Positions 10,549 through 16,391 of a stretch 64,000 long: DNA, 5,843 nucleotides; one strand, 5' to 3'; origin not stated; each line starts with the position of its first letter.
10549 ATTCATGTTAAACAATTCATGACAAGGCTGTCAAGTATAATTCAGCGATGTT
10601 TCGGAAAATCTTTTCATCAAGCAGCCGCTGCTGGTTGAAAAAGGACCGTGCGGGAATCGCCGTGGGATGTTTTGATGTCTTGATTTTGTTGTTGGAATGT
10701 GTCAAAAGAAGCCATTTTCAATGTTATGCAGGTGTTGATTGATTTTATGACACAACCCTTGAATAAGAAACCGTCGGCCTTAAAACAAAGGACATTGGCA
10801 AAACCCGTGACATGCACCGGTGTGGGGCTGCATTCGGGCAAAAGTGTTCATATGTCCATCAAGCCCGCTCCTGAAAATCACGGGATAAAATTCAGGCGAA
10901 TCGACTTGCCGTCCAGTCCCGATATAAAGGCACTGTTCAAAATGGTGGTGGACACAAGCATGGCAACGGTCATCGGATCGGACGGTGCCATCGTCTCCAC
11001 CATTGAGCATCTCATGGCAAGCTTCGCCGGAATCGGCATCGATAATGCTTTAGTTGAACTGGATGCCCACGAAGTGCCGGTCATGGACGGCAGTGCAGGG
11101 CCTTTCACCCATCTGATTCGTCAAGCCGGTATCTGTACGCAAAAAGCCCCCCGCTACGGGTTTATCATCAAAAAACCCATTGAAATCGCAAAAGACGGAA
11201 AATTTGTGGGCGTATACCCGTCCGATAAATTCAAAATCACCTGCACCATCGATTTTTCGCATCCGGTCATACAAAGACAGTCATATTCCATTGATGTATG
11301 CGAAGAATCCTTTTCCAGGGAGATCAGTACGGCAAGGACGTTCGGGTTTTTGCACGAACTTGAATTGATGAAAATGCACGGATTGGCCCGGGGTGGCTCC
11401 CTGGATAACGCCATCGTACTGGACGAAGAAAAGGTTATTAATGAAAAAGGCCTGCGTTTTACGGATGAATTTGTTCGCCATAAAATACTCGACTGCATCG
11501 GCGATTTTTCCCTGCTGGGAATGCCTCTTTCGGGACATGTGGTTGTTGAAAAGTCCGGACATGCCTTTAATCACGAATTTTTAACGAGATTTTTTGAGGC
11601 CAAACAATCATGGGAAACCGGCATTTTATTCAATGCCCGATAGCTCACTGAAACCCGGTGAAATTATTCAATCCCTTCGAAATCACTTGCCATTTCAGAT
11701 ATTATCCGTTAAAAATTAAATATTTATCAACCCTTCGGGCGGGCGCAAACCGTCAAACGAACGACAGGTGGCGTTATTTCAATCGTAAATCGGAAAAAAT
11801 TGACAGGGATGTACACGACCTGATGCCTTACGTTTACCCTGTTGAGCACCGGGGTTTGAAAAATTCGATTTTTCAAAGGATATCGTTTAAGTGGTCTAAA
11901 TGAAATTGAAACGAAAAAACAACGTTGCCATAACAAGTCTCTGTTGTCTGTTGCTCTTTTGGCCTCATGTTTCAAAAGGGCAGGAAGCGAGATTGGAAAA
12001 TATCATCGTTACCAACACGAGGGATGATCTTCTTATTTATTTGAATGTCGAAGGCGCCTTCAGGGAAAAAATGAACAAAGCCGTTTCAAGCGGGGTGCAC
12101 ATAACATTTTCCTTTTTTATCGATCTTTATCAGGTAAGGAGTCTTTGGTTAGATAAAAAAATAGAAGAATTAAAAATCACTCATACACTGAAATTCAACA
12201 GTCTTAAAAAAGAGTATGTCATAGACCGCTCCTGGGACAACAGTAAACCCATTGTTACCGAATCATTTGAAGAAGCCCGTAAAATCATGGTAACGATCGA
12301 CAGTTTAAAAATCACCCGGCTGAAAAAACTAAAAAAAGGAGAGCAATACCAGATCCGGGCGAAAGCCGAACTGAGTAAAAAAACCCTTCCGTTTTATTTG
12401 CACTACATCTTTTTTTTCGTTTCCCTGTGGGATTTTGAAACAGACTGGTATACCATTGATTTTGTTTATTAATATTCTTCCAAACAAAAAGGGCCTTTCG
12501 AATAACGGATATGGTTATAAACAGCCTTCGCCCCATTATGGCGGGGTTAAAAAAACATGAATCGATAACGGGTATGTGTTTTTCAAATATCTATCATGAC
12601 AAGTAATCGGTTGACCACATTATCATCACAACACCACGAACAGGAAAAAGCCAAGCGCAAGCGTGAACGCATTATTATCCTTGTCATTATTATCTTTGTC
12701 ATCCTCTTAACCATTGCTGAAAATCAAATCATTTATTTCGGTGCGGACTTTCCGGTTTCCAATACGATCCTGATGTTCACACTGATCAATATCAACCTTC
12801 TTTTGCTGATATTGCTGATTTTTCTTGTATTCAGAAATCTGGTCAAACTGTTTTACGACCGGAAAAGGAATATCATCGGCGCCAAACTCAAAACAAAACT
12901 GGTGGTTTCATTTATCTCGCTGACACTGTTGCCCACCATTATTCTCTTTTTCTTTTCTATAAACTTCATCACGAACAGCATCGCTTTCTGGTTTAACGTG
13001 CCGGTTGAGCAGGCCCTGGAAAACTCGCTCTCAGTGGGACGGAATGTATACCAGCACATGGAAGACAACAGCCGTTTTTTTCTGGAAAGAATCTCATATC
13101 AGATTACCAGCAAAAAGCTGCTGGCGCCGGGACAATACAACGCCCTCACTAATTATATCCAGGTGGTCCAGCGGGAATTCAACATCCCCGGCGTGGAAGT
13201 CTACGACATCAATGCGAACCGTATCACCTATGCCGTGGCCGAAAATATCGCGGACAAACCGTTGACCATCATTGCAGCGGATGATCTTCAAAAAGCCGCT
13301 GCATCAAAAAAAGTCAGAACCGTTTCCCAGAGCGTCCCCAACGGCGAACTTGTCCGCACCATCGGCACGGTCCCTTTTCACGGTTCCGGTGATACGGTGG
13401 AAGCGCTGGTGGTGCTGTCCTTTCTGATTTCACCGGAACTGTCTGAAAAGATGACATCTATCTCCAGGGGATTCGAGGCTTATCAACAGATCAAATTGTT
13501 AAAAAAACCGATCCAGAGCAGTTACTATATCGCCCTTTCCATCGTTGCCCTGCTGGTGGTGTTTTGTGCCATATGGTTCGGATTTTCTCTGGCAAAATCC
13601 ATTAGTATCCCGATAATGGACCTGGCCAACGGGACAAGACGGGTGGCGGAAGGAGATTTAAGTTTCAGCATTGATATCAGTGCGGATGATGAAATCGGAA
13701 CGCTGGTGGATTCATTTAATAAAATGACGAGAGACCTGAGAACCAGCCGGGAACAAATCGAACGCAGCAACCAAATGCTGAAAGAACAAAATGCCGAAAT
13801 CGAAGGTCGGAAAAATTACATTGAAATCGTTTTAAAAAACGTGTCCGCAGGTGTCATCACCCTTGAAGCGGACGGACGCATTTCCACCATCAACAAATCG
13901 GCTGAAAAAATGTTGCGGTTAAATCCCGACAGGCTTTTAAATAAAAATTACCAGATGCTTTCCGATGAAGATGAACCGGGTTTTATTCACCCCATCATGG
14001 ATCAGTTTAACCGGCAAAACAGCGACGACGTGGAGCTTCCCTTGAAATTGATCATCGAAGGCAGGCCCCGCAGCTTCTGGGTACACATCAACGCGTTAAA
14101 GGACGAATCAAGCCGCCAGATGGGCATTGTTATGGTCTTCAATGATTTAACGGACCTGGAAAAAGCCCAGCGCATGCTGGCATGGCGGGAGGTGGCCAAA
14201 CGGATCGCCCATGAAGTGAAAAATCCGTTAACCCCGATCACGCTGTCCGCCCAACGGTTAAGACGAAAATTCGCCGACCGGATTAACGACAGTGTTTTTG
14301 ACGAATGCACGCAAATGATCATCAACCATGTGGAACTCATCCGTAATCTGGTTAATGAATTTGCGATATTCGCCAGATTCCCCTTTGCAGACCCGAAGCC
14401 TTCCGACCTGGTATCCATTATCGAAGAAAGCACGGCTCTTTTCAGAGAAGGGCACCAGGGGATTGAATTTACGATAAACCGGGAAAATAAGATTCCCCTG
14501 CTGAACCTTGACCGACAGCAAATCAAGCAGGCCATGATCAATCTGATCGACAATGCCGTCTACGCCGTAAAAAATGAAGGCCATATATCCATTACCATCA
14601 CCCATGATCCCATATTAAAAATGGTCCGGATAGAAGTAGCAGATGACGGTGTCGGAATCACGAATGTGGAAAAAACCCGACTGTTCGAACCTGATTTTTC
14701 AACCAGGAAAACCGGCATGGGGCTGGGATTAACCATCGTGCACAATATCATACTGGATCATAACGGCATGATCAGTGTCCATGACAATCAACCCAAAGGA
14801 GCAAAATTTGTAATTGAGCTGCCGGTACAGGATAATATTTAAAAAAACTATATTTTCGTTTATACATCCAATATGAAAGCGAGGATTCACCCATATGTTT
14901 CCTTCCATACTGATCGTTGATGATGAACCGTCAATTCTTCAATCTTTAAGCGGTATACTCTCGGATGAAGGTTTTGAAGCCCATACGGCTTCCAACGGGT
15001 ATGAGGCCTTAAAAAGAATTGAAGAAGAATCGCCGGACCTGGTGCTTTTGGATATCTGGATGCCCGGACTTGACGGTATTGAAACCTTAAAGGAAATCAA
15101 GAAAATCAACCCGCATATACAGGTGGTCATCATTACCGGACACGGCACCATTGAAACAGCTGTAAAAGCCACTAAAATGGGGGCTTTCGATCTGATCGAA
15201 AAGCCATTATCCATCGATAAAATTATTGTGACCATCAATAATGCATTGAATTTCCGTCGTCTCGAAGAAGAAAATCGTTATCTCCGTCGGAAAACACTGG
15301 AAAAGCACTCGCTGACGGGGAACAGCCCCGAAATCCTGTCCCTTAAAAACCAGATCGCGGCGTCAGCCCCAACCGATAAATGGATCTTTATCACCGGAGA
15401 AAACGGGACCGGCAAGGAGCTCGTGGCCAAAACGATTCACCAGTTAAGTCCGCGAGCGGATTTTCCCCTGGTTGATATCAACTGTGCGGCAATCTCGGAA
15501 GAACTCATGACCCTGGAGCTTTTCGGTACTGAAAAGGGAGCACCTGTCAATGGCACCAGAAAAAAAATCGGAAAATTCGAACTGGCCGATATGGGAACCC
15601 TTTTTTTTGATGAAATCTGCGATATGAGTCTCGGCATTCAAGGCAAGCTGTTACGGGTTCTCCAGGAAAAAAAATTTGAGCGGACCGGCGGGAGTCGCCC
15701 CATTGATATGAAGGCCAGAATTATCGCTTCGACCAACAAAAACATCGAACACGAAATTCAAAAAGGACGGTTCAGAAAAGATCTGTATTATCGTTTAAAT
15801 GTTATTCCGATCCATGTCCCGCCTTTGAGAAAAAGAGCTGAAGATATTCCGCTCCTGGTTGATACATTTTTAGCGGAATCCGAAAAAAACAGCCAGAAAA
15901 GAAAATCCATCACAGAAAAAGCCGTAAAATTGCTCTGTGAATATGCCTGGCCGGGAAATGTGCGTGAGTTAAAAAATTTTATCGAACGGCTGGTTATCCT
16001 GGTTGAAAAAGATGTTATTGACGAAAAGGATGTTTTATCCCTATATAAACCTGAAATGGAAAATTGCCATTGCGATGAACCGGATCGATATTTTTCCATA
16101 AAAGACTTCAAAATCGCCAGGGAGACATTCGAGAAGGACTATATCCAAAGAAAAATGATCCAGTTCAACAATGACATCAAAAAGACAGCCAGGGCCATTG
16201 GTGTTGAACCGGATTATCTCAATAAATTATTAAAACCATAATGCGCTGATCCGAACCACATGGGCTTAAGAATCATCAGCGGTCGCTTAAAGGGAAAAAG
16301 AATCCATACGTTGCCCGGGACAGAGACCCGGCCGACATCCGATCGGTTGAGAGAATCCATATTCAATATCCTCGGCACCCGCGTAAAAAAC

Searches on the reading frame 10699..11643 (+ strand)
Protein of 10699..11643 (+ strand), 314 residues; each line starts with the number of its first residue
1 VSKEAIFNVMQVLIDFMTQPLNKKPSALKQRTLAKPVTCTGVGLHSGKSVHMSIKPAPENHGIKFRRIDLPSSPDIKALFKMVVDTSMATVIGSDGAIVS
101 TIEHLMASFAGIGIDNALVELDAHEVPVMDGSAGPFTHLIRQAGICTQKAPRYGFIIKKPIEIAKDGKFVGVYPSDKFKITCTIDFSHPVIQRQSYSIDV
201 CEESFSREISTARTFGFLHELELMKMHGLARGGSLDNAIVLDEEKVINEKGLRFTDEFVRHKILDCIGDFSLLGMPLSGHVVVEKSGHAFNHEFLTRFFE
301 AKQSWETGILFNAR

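Call 47: search_protein_families(library=ncbifam, proteins=[window:10699-11643:+], max_evalue=1e-10)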
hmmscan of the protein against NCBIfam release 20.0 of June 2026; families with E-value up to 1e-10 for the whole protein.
window:10699-11643:+ (314 aa): 3 families
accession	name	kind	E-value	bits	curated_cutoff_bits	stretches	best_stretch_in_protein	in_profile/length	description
TIGR00325.1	lpxC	equivalog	1.6e-96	323.1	187.25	1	28-307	1-280/297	UDP-3-O-acyl-N-acetylglucosamine deacetylase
NF009667.0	PRK13188.1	equivalog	3.1e-86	289.9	465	1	28-298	3-298/464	bifunctional UDP-3-O-[3-hydroxymyristoyl] N-acetylglucosamine deacetylase/3-hydroxyacyl-ACP dehydratase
NF009666.0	PRK13187.1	equivalog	4.5e-47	160.6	423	1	27-307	8-299/305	UDP-3-O-acyl N-acetylglycosamine deacetylase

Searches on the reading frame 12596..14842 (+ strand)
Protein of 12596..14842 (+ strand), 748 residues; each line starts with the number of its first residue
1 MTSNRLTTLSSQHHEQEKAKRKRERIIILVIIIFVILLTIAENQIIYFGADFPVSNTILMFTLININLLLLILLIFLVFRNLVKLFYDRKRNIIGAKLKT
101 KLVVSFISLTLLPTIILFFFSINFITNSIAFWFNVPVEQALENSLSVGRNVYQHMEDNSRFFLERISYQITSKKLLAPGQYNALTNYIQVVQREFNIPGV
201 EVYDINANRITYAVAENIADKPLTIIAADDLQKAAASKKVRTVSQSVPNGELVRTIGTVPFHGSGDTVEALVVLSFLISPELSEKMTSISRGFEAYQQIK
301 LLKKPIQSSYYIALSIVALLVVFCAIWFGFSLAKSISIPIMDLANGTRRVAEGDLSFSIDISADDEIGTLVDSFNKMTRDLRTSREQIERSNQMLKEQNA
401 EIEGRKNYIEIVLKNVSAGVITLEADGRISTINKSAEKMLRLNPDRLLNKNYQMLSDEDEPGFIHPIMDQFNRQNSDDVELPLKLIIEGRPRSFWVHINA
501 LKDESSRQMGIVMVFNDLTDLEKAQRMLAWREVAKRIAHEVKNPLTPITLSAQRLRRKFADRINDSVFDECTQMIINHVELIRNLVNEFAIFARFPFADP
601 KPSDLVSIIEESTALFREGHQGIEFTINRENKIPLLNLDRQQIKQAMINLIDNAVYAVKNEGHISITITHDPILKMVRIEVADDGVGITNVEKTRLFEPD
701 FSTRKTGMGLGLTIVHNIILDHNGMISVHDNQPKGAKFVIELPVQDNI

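Call 47: search_protein_families(library=ncbifam, proteins=[window:12596-14842:+], max_evalue=1e-10)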
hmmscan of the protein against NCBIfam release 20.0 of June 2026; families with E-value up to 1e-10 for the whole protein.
window:12596-14842:+ (748 aa): 61 families (the best 25 are shown)
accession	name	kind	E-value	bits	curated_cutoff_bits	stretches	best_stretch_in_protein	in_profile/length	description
NF047496.1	HK_LIC11548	equivalog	1.3e-78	265.3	750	2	519-744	349-589/589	LIC_11548 family sensor histidine kinase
NF008468.0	PRK11360.1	equivalog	1.4e-68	231.8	646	1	316-746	200-610/616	two-component system sensor histidine kinase AtoS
NF046044.1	PnpS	equivalog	1.4e-42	146.1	400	1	345-743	7-390/390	two-component system histidine kinase PnpS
NF033092.0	HK_WalK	equivalog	1.5e-42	146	725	1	294-744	167-594/594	cell wall metabolism sensor histidine kinase WalK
NF007688.0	PRK10364.1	equivalog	1.4e-35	122.9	479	1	520-745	230-452/460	two-component system sensor histidine kinase ZraS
NF047874.1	MASE3_PAS_HK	subfamily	3.1e-31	108.8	560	1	369-745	227-626/655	MASE3 domain-containing sensor histidine kinase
NF010411.0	PRK13837.1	equivalog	2.9e-30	105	647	1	521-746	441-677/828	two-component system VirA-like sensor kinase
NF045911.1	TCSHisKinNblS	equivalog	1.1e-29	103.3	1000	1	321-744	185-620/621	two-component system sensor histidine kinase NblS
NF008293.1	PRK11073.1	equivalog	3.7e-29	102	240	1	409-745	9-348/349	nitrogen regulation protein NR(II)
TIGR02966.1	phoR_proteo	equivalog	6.1e-29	101.1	334.2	1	410-741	9-332/333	phosphate regulon sensor histidine kinase PhoR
NF041777.1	sens_FixL_Rhizob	equivalog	7.7e-28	97.4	850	1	519-746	251-483/485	sensor protein FixL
NF012226.0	AdeS_HK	equivalog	8e-27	94.3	500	1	509-743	118-352/353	two-component sensor histidine kinase AdeS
NF053867.1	SprKinKinDBac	equivalog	6.8e-26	90.8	775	1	532-746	288-499/500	sporulation kinase KinD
NF006800.0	PRK09303.1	equivalog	1.3e-25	90.2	342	1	531-746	152-379/383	histidine kinase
NF012163.2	BaeS_SmeS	equivalog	1.5e-25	90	500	1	515-743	226-457/457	sensor histidine kinase efflux regulator BaeS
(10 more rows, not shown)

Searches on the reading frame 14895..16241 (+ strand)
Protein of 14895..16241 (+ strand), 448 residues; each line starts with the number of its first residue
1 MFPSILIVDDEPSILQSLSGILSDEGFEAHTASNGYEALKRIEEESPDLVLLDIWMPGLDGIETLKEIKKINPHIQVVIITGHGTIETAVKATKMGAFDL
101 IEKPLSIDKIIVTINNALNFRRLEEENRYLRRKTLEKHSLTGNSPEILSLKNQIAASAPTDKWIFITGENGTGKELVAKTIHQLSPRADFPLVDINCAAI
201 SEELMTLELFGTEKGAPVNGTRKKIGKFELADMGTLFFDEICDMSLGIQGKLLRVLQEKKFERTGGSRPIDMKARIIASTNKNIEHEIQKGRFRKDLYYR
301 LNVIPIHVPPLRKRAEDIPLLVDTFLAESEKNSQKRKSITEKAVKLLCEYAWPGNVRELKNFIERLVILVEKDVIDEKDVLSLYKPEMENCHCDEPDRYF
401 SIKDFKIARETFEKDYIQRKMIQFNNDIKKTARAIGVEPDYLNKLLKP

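Call 48: search_protein_families(library=ncbifam, proteins=[window:14895-16241:+], max_evalue=1e-10)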
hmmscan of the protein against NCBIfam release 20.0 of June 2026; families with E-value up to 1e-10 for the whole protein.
window:14895-16241:+ (448 aa): 81 families (the best 25 are shown)
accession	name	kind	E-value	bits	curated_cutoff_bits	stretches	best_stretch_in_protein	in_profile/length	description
NF051870.1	NAssimRespRegNtrX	equivalog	1.5e-136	455.9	600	1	4-447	3-448/452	nitrogen assimilation response regulator NtrX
NF008469.0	PRK11361.1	equivalog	9.6e-118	393.8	714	1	4-437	6-442/461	acetoacetate metabolism transcriptional regulator AtoC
TIGR01818.1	ntrC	equivalog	1.1e-114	383.8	558.6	1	5-389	1-387/463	nitrogen regulation protein NR(I)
TIGR02915.1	PEP_resp_reg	equivalog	4.1e-110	368.7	502.6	1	5-446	1-439/445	PEP-CTERM-box response regulator transcription factor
NF007689.0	PRK10365.1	equivalog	2.4e-105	352.9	760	1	5-380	8-382/441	sigma-54-dependent response regulator transcription factor ZraR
NF041946.1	LuxO_transreg_Vib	equivalog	4.9e-99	332.2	800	1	8-380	2-376/463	quorum-sensing sigma-54 dependent transcriptional regulator LuxO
NF011695.0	PRK15115.1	equivalog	3.9e-98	329.1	763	1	4-446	8-433/445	two-component system response regulator GlrR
NF008176.1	PRK10923.1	equivalog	5.5e-94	315.4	620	1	5-375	6-376/469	nitrogen regulation protein NR(I)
TIGR01817.1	nifA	equivalog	2.4e-93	313.7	528.85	1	124-381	182-439/534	nif-specific transcriptional activator NifA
NF049963.1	RespRegFlgRCampy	domain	6.3e-91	305.4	750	1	5-381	3-378/429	fla regulon two-component system response regulator FlgR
NF003451.0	PRK05022.1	equivalog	4.8e-89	299.4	476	1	117-447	162-506/512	nitric oxide reductase transcriptional regulator NorR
NF041552.1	TF_PrdR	equivalog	1.6e-88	297.5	795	1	123-435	254-562/577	sigma-54 dependent transcriptional regulator PrdR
NF038308.1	RNA_repair_RtcR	equivalog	4.4e-80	270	650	1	28-382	56-434/530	RNA repair transcriptional activator RtcR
NF050807.1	TransRegFlbDCaul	equivalog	1.5e-79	268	750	1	15-382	13-363/454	sigma-54-dependent transcriptional regulator FlbD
TIGR02974.1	phageshock_pspF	equivalog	1.2e-73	248.3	443.55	1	141-383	2-248/336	phage shock protein operon transcriptional activator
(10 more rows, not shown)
